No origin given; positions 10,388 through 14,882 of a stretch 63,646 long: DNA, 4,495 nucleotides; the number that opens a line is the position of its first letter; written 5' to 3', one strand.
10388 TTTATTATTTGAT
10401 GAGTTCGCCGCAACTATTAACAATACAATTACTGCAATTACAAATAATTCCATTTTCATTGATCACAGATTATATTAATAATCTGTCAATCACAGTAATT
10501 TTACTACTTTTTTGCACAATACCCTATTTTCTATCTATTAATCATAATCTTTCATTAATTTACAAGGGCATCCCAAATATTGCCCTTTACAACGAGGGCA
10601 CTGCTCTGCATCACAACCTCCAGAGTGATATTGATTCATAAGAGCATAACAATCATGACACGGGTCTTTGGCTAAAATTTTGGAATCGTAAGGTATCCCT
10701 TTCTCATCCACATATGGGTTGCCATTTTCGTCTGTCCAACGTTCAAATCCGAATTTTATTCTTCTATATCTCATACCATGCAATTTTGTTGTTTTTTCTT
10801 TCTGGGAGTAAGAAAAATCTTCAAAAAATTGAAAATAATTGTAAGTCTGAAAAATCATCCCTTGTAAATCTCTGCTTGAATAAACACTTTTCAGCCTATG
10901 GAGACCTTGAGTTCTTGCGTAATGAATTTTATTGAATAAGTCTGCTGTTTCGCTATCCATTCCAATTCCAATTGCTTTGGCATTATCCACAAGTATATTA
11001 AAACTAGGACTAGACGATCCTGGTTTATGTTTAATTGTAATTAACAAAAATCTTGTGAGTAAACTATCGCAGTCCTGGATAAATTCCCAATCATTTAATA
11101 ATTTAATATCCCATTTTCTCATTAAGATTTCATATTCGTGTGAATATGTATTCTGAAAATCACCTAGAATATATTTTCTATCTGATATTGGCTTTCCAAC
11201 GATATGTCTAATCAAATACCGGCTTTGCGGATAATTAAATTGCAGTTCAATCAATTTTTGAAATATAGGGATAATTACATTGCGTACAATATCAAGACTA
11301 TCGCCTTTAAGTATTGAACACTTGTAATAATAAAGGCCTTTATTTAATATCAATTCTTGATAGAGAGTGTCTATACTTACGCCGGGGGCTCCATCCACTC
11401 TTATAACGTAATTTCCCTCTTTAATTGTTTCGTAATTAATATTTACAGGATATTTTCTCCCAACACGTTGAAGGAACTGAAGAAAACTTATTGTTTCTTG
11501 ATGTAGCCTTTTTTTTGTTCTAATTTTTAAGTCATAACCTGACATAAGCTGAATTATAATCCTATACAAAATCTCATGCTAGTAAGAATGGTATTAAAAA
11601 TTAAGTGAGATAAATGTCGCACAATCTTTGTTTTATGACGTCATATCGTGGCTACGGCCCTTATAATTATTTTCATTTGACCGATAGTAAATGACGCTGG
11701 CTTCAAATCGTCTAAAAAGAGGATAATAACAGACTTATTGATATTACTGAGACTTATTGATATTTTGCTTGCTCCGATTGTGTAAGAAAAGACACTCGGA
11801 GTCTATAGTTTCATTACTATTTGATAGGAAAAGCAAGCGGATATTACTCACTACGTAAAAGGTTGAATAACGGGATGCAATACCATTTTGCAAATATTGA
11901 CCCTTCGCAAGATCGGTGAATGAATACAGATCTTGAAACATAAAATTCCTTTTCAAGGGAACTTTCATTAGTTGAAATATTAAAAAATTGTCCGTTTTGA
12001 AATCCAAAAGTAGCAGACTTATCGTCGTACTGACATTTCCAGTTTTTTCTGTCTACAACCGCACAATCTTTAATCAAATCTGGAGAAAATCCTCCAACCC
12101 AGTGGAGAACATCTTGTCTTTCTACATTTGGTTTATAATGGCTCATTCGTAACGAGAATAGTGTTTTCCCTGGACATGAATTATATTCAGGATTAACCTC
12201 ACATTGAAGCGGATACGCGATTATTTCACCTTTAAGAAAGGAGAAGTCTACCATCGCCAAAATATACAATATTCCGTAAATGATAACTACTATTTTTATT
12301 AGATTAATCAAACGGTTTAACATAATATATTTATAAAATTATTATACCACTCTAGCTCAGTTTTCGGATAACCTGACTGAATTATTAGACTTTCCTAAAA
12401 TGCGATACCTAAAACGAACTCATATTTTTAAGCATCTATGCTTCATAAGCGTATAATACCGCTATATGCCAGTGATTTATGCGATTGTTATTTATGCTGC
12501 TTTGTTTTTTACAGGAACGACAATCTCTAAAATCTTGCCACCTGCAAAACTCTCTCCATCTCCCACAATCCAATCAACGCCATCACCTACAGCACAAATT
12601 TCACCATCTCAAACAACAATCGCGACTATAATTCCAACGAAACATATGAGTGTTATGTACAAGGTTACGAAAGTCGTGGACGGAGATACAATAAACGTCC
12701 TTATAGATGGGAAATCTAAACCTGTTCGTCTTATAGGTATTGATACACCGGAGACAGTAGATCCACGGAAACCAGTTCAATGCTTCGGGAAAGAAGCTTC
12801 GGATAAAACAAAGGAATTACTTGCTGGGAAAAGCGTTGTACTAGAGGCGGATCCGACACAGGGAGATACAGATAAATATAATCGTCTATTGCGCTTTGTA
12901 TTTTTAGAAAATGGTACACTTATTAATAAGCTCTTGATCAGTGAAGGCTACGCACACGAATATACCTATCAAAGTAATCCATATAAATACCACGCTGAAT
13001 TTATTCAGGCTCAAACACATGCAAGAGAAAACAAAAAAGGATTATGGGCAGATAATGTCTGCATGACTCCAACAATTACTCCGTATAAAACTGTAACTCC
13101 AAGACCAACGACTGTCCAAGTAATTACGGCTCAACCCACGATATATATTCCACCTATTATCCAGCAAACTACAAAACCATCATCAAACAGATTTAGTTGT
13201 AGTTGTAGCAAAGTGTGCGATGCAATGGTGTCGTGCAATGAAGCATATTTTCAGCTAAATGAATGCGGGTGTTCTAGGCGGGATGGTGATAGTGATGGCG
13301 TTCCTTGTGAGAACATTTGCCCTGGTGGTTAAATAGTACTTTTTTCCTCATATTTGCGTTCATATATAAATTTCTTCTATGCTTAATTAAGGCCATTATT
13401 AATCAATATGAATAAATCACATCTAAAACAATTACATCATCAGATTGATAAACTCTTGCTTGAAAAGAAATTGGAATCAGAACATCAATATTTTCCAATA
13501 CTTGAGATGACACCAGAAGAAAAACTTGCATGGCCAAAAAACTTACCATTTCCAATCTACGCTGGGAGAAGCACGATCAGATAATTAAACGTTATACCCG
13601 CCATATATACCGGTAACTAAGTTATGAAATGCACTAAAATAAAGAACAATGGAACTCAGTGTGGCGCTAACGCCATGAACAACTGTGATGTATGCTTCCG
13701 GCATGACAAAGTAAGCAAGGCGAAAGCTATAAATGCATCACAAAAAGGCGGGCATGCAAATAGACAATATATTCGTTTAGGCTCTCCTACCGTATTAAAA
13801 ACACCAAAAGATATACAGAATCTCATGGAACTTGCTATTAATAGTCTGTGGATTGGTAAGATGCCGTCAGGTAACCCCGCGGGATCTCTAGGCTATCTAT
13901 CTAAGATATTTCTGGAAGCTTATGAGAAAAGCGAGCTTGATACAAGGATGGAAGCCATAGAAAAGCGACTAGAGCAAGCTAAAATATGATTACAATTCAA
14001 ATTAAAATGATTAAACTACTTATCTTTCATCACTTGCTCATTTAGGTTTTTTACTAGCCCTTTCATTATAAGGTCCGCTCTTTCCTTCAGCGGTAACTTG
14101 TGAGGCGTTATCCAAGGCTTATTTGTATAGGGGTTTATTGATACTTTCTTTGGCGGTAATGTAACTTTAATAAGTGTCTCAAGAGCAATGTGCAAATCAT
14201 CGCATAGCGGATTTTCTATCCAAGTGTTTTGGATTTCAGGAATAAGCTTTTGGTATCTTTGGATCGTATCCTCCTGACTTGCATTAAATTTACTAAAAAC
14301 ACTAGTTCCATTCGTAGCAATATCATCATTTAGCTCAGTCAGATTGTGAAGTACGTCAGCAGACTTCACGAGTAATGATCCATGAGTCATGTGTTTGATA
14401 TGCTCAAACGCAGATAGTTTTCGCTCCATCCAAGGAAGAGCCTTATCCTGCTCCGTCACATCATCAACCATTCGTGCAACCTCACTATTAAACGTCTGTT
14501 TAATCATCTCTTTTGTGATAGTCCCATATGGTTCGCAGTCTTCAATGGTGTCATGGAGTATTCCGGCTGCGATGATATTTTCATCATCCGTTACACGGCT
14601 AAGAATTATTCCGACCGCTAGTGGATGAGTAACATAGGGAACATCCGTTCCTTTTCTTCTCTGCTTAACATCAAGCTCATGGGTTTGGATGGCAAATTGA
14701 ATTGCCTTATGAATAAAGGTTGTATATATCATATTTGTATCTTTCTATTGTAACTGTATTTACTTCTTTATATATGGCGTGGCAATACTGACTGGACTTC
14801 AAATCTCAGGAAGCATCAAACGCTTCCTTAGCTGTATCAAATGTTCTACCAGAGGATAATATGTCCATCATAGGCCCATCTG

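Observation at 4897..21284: Two sibling integrase elements stacked in tandem in the 3' end of ftsZ, with an att core that encodes the FtsA-docking peptide of FtsZ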

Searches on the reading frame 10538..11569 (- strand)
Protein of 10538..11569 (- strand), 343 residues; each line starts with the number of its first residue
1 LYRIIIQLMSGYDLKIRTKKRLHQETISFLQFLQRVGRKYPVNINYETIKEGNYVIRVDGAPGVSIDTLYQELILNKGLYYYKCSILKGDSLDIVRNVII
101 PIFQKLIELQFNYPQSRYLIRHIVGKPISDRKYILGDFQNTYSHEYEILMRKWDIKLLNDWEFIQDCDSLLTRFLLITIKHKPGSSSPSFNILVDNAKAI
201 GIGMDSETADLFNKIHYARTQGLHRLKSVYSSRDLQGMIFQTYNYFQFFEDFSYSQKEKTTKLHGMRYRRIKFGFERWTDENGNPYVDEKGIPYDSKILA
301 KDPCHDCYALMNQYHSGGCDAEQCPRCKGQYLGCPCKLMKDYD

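Call 11: search_protein_families(library=pfam, proteins=[window:10538-11569:-], max_evalue=0.01)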
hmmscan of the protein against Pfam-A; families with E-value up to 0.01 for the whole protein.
window:10538-11569:- (343 aa): 0 families

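Call 62: search_protein_families(library=padloc, proteins=[window:10538-11569:-], max_evalue=0.001)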
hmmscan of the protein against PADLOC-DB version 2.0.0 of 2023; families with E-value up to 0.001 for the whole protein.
window:10538-11569:- (343 aa): 0 families

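Call 63: search_protein_families(library=phrogs, proteins=[window:10538-11569:-], max_evalue=0.001)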
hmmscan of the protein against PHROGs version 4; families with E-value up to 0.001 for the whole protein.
window:10538-11569:- (343 aa): 0 families

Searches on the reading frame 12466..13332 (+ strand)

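Call 11: search_protein_families(library=pfam, proteins=[window:12466-13332:+], max_evalue=0.01)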
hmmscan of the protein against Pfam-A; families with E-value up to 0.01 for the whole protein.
window:12466-13332:+ (288 aa): 2 families
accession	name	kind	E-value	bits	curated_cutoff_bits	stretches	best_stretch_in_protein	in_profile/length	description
PF00565.23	SNase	-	3.7e-26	92.1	21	1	87-196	2-107/107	Staphylococcal nuclease homologue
PF05901.16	Excalibur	-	0.00067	20.4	22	1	251-282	4-36/36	Excalibur calcium-binding domain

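Call 62: search_protein_families(library=padloc, proteins=[window:12466-13332:+], max_evalue=0.001)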
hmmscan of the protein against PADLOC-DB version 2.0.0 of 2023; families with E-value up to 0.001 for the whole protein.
window:12466-13332:+ (288 aa): 1 family
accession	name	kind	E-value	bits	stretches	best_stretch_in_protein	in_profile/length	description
PDLC01096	C3a212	-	4e-49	165.3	1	47-198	39-180/279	SNc+LTD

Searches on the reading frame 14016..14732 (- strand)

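Call 11: search_protein_families(library=pfam, proteins=[window:14016-14732:-], max_evalue=0.01)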
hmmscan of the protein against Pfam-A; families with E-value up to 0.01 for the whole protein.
window:14016-14732:- (238 aa): 2 families
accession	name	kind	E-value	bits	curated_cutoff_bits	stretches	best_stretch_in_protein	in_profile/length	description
PF13328.12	HD_4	-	1.3e-18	67.6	27.2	1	10-154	1-153/156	HD domain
PF01966.28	HD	-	1.3e-07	32.3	22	1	33-130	1-115/116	HD domain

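Call 62: search_protein_families(library=padloc, proteins=[window:14016-14732:-], max_evalue=0.001)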
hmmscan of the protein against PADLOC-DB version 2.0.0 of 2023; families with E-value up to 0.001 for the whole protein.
window:14016-14732:- (238 aa): 0 families
